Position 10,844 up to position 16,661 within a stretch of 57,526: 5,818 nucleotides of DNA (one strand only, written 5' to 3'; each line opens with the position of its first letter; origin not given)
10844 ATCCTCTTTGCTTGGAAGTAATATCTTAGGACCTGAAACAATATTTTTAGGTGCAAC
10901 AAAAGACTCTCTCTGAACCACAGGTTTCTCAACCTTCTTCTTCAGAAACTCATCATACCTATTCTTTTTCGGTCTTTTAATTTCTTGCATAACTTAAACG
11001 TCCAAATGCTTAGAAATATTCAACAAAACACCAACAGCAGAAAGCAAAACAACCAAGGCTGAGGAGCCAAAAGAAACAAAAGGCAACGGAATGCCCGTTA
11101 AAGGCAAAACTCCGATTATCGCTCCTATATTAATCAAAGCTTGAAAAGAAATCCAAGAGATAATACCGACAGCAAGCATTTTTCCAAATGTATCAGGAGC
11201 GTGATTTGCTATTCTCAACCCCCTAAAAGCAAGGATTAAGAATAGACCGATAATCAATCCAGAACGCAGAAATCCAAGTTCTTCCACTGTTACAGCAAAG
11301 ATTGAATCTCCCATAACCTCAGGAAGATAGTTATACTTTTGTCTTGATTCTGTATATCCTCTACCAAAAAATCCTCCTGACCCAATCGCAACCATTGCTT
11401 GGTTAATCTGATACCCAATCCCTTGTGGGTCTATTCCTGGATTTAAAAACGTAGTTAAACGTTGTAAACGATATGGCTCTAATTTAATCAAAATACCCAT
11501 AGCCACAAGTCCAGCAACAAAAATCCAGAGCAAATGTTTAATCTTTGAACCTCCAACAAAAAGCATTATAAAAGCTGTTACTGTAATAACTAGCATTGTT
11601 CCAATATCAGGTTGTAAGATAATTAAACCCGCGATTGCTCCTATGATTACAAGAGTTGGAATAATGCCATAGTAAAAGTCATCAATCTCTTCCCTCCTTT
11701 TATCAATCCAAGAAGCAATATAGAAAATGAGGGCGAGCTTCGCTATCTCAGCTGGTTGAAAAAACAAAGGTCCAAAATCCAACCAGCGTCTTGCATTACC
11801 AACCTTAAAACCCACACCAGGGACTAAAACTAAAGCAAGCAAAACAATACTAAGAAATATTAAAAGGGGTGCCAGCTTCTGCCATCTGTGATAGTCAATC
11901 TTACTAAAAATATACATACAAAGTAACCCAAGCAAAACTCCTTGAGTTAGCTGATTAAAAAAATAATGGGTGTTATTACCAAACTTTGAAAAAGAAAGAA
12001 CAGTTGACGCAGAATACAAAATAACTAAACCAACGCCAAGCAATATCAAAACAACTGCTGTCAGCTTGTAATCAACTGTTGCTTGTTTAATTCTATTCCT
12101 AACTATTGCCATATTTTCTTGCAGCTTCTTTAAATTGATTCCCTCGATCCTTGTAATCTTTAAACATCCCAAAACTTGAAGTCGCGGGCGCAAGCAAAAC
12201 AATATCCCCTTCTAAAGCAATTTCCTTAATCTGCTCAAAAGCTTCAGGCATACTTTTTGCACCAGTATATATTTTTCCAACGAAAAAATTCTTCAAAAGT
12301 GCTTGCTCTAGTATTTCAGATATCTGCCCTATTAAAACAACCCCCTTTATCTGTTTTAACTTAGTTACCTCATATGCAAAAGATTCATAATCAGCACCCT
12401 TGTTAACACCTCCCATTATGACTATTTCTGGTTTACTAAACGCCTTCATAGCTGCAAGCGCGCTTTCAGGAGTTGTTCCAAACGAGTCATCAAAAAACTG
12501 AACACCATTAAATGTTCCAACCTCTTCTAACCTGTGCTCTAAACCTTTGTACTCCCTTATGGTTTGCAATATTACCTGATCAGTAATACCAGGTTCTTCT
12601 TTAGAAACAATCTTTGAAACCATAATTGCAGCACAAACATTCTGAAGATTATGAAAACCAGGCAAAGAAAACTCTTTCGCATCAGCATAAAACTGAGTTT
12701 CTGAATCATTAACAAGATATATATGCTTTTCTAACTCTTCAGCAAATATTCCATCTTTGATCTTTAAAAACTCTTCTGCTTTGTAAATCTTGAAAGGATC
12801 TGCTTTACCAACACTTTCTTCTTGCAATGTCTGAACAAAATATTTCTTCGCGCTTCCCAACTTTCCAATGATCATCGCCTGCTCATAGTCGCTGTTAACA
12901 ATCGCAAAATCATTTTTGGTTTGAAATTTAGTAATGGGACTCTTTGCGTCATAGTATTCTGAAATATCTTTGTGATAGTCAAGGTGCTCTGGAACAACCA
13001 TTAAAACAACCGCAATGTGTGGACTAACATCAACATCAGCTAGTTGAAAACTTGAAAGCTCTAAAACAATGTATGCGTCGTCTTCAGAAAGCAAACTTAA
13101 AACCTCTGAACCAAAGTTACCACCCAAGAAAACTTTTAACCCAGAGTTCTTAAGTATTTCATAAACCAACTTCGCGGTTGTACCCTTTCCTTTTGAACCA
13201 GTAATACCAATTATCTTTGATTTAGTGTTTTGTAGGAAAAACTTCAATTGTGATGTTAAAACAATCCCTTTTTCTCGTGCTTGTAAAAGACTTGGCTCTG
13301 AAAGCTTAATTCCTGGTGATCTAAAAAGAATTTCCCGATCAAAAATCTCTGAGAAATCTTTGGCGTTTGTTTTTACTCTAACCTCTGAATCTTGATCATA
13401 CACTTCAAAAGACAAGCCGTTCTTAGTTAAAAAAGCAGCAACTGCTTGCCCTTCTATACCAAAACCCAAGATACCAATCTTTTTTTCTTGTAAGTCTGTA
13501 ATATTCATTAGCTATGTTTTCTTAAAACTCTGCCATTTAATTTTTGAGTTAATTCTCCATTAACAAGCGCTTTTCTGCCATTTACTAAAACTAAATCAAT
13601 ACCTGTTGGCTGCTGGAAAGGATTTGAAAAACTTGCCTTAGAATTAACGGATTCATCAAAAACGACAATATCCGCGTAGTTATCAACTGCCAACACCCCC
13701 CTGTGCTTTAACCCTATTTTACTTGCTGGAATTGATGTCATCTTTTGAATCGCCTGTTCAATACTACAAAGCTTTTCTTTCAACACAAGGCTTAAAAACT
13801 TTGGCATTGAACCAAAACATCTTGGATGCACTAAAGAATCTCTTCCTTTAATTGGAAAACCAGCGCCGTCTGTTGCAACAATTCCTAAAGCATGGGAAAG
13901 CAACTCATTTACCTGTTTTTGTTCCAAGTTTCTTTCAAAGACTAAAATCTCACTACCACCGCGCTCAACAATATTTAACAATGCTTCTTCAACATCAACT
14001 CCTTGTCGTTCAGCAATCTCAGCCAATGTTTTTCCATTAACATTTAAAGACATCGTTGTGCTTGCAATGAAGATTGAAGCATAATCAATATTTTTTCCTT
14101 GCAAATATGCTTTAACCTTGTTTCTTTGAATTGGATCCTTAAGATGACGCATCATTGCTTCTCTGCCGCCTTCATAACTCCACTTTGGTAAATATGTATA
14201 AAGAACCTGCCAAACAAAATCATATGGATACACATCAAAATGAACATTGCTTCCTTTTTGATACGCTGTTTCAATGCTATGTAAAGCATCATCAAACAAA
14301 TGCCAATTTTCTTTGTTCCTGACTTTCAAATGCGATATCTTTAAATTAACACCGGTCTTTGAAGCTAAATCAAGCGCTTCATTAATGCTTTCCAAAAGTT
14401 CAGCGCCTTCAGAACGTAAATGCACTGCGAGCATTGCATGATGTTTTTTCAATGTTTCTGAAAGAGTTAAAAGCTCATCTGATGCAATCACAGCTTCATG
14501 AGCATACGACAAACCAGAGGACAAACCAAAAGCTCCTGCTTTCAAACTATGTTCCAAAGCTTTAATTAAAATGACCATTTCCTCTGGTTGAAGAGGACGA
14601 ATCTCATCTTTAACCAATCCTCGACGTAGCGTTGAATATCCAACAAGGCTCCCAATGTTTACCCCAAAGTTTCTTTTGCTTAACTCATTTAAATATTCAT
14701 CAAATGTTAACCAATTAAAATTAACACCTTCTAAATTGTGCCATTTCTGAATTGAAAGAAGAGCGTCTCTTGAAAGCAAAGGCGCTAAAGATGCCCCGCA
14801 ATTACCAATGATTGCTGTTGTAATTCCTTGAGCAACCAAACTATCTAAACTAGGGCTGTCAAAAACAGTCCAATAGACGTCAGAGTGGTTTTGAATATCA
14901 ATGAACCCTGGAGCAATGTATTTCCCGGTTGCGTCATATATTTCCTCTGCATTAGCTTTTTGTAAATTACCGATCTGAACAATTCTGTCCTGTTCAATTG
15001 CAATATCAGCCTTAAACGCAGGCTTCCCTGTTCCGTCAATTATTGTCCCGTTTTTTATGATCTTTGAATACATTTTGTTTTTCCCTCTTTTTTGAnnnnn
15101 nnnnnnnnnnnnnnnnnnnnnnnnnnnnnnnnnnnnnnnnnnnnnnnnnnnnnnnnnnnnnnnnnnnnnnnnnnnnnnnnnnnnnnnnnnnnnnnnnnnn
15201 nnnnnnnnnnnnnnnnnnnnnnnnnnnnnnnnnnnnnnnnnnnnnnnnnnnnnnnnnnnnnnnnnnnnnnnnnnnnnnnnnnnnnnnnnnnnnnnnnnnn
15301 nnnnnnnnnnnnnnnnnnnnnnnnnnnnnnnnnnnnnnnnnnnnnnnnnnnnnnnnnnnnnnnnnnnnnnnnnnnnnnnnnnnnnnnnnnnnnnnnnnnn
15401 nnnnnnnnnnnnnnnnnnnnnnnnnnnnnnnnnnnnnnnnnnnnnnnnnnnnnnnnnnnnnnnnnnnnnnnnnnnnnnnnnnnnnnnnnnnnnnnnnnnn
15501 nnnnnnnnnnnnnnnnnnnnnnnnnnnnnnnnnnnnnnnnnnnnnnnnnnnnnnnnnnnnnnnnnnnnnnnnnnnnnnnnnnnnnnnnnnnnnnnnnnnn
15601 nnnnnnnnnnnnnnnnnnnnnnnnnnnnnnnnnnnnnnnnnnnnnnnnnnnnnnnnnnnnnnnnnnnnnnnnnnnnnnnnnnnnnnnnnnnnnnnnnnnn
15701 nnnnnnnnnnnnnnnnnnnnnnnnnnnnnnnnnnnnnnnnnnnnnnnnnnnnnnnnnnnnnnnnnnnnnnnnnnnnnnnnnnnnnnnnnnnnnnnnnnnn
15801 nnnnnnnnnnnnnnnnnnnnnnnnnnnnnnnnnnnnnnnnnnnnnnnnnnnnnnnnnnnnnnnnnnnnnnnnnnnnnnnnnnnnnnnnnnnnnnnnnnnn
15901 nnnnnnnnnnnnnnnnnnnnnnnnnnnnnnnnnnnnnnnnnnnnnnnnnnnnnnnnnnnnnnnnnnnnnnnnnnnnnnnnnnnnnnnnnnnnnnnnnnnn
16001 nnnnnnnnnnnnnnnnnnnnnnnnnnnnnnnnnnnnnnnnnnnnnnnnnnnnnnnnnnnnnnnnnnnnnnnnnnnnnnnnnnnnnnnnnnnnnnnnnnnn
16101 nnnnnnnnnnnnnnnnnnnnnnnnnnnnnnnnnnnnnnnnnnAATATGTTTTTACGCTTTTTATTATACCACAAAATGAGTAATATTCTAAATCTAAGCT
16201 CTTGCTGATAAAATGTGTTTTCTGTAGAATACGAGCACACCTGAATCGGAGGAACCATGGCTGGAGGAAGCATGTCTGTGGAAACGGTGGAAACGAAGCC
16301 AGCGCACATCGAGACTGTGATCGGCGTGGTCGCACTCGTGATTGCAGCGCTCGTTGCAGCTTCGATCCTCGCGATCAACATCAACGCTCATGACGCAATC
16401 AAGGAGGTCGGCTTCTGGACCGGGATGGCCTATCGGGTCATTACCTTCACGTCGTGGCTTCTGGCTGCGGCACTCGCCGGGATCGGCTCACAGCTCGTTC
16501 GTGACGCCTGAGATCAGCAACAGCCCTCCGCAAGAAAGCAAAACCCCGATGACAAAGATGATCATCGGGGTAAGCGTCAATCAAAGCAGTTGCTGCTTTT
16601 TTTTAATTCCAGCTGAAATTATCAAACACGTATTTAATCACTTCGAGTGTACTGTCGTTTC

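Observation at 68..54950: Five dispersed GC-rich patches in an AT-rich genome, with recurring cassette-like architecture and non-random placement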

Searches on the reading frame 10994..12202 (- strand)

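Call 39: search_protein_families(library=pfam, max_evalue=0.001, proteins=[window:10994-12202:-])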
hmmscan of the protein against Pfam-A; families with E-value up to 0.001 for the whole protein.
window:10994-12202:- (402 aa): 1 family
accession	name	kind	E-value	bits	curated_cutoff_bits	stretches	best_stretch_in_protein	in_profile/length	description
PF01098.24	FTSW_RODA_SPOVE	-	5.2e-102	341.9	26.4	1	47-400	3-354/356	Cell cycle protein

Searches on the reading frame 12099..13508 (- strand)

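Call 39: search_protein_families(library=pfam, max_evalue=0.001, proteins=[window:12099-13508:-])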
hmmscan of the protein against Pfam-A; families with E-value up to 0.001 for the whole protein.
window:12099-13508:- (469 aa): 5 families
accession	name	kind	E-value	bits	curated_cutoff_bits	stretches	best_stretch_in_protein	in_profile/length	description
PF08245.18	Mur_ligase_M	-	9.8e-25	88.1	24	1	102-297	1-199/200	Mur ligase middle domain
PF02875.26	Mur_ligase_C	-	1.8e-11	45.4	28.4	1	325-442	1-126/127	Mur ligase, glutamate ligase domain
PF21799.2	MurD-like_N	-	1.5e-07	32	27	1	9-83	1-85/88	Mur ligase MurD-like, N-terminal domain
PF07991.19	KARI_N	-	0.00018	21.5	20.6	0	6-47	2-43/165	Acetohydroxy acid isomeroreductase, NADPH-binding domain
PF02826.25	2-Hacid_dh_C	-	0.00021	21.2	25.1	0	3-48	31-76/178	D-isomer specific 2-hydroxyacid dehydrogenase, NAD binding domain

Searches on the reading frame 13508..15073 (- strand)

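Call 39: search_protein_families(library=pfam, max_evalue=0.001, proteins=[window:13508-15073:-])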
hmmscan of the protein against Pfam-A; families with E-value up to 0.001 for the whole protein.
window:13508-15073:- (521 aa): 2 families
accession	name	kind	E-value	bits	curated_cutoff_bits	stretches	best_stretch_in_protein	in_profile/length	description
PF07969.17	Amidohydro_3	-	8e-18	65.6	29.7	2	342-500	316-469/472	Amidohydrolase family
PF01979.26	Amidohydro_1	-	1.6e-10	41.2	25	1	388-500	243-343/345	Amidohydrolase family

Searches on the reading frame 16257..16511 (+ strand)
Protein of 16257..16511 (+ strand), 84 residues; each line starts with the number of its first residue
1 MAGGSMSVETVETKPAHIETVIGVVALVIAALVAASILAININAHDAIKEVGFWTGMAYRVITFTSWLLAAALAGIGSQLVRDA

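Call 16: search_protein_families(library=pfam, max_evalue=1, proteins=[window:16257-16511:+])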
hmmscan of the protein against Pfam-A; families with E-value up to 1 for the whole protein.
window:16257-16511:+ (84 aa): 0 families

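Call 19: find_encoding_contigs(protein=window:16257-16511:+, flank=6000, max_places=10)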
Protein window:16257-16511:+ (84 aa): 3 contigs read that carry it; 3 places shown.
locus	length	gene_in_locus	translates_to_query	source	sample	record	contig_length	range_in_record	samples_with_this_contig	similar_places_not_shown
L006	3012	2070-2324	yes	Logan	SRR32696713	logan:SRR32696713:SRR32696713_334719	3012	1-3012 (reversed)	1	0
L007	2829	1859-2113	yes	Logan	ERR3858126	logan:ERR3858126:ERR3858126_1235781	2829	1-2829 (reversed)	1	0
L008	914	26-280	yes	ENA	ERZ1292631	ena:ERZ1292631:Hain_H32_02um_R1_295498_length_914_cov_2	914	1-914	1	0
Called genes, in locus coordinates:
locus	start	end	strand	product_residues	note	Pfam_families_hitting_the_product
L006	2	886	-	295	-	?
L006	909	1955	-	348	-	PF00953:Glycos_transf_4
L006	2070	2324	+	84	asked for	-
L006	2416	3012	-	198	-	?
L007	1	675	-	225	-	?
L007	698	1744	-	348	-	PF00953:Glycos_transf_4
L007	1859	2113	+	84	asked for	-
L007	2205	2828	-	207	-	?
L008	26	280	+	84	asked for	-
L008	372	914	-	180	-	?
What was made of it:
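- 16257..16511 (+): GC2 gene: 84 aa, predicted two-helix membrane protein with a GGAGG Shine-Dalgarno sequence. GC is 59% and GC3 is 0.69. Exact protein called on 3 independent contigs (call 19).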

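Call 62: search_protein_families(library=ncbifam, max_evalue=1, proteins=[window:16257-16511:+])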
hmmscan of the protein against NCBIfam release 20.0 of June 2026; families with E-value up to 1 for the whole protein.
window:16257-16511:+ (84 aa): 1 family
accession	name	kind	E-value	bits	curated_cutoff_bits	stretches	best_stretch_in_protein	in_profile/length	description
NF005167.0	PRK06638.2-2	equivalog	0.011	15.5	137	1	12-75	86-148/176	NADH-quinone oxidoreductase subunit J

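Call 63: search_protein_families(library=phrogs, max_evalue=0.1, proteins=[window:16257-16511:+])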
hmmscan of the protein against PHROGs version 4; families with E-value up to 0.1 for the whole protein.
window:16257-16511:+ (84 aa): 3 families
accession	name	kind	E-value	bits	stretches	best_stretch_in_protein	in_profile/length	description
phrog_20169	-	moron, auxiliary metabolic gene and host takeover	0.0076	17.2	1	11-66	31-85/174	membrane protein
phrog_2854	-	tail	0.043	13.5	1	16-77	47-109/855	tail length tape measure protein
phrog_33501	-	unknown function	0.072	14.3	1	57-77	2-22/44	-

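Call 92: search_protein_families(library=padloc, max_evalue=0.1, proteins=[window:16257-16511:+])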
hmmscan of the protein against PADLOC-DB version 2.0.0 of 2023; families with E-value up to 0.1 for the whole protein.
window:16257-16511:+ (84 aa): 0 families
